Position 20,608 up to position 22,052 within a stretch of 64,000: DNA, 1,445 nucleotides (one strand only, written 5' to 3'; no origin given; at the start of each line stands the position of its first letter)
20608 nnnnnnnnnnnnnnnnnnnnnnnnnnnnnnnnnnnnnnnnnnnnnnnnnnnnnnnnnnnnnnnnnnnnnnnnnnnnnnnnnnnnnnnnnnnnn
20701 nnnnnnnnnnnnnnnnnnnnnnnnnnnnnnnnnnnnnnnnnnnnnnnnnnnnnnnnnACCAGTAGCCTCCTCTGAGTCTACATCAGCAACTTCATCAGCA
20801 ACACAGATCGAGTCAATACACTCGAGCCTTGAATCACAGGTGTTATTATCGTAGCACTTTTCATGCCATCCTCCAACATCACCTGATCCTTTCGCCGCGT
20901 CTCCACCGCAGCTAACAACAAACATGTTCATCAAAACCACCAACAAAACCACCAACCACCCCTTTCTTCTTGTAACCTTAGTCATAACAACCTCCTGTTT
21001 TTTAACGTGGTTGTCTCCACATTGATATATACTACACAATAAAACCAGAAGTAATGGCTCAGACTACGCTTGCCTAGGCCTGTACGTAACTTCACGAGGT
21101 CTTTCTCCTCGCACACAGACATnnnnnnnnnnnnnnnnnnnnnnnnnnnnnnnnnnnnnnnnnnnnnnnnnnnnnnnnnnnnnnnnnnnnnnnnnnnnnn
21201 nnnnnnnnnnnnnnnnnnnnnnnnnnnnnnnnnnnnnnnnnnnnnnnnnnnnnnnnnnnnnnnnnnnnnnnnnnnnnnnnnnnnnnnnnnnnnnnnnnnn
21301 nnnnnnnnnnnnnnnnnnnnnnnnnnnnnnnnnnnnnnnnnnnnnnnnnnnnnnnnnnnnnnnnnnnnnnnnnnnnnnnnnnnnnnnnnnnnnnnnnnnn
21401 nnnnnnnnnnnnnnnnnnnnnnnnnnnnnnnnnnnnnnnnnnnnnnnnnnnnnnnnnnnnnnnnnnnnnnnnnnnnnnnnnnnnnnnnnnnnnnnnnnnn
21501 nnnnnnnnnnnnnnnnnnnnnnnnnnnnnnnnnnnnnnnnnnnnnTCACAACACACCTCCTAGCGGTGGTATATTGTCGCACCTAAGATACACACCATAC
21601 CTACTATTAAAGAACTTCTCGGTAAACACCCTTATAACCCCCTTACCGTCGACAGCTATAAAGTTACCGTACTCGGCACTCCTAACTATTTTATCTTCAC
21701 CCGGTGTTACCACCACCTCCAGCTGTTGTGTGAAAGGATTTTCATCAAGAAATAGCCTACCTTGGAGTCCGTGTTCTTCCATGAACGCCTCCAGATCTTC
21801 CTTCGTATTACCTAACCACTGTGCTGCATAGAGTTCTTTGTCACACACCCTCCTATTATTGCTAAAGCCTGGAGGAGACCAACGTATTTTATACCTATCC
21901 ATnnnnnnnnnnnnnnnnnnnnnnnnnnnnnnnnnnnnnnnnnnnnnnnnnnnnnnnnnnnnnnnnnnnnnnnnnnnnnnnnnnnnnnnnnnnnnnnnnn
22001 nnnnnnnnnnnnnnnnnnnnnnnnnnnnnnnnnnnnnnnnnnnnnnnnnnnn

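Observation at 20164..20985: Phage lipoprotein with a Cys-rich module and five 13-aa acidic tandem repeats encoded by 39-bp DNA repeats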

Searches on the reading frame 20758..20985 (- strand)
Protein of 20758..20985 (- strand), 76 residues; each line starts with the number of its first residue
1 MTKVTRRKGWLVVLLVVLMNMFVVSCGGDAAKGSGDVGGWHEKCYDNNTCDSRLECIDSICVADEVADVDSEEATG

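Call 65: search_protein_families(library=ncbifam, proteins=[window:20758-20985:-], max_evalue=10)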
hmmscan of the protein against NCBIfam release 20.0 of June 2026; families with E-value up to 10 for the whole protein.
seq(76 aa): 2 families
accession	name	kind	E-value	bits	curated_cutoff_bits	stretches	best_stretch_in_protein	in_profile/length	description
NF047434.1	LA_0364_fam_lipo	equivalog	0.00035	21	40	1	11-66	5-52/94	LA_0364 family Cys-rich lipoprotein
NF058595.1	invert_tail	domain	0.0068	16.7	37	1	5-35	51-81/113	lipo-invert putative C-terminal anchoring domain-containing protein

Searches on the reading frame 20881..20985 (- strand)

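Call 65: search_protein_families(library=ncbifam, proteins=[window:20881-20985:-], max_evalue=10)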
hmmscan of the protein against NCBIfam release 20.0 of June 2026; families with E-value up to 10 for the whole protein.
seq(35 aa): 1 family
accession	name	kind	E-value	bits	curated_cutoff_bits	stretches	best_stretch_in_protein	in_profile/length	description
NF058595.1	invert_tail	domain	0.0025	18.1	37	1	5-32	51-78/113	lipo-invert putative C-terminal anchoring domain-containing protein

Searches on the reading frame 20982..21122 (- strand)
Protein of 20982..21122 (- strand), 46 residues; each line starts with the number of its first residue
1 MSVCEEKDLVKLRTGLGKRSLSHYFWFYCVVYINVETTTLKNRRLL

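Call 46: search_protein_families(library=ncbifam, proteins=[window:20982-21122:-], max_evalue=1)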
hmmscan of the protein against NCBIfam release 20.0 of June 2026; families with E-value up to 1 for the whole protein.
window:20982-21122:- (46 aa): 0 families

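Call 47: search_protein_families(library=padloc, proteins=[window:20982-21122:-], max_evalue=1)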
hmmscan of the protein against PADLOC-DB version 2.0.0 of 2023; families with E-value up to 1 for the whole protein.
window:20982-21122:- (46 aa): 0 families
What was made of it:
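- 20982..21122 (-): Possible 46-aa upstream ORF (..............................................). Its TGA overlaps the lipoprotein ATG (ATGA). Coding status uncertain. No family hits (calls 46, 47).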

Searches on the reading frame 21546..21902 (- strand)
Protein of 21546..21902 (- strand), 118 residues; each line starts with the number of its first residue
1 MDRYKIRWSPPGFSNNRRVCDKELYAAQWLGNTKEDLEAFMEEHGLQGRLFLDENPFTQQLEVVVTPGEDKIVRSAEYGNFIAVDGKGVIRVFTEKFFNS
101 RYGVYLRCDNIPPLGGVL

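Call 12: search_protein_families(library=pfam, proteins=[window:21546-21902:-], max_evalue=0.01)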
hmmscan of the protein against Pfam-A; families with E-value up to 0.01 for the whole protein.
window:21546-21902:- (118 aa): 0 families

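Call 41: find_related_loci(query=window:21546-21902:-, collection=viral_contigs, flank=10000)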
Query window:21546-21902:- (118 aa) in viral_contigs; peptide patterns used: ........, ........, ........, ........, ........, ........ (x = any residue, [..] = any of these).
5 stretches matched a pattern, but none encodes a relative of the query by tblastn (E <= 1e-3).

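Call 43: find_homologous_proteins(query=A2, max_evalue=0.001)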
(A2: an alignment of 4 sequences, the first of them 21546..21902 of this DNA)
Query A2 (4 sequences) (118 aa, profile of the alignment): 4 proteins with E <= 0.001 among 8000 candidates.
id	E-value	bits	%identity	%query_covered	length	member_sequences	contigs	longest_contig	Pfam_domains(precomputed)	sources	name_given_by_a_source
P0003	3.4e-44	168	100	100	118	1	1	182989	-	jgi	-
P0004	8.1e-44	167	23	84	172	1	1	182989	-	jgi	-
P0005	1.4e-39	153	26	81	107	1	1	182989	-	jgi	-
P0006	9.7e-36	141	29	73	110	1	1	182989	-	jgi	-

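Call 47: search_protein_families(library=padloc, proteins=[window:21546-21902:-], max_evalue=1)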
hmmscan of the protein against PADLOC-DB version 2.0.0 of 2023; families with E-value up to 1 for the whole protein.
window:21546-21902:- (118 aa): 0 families
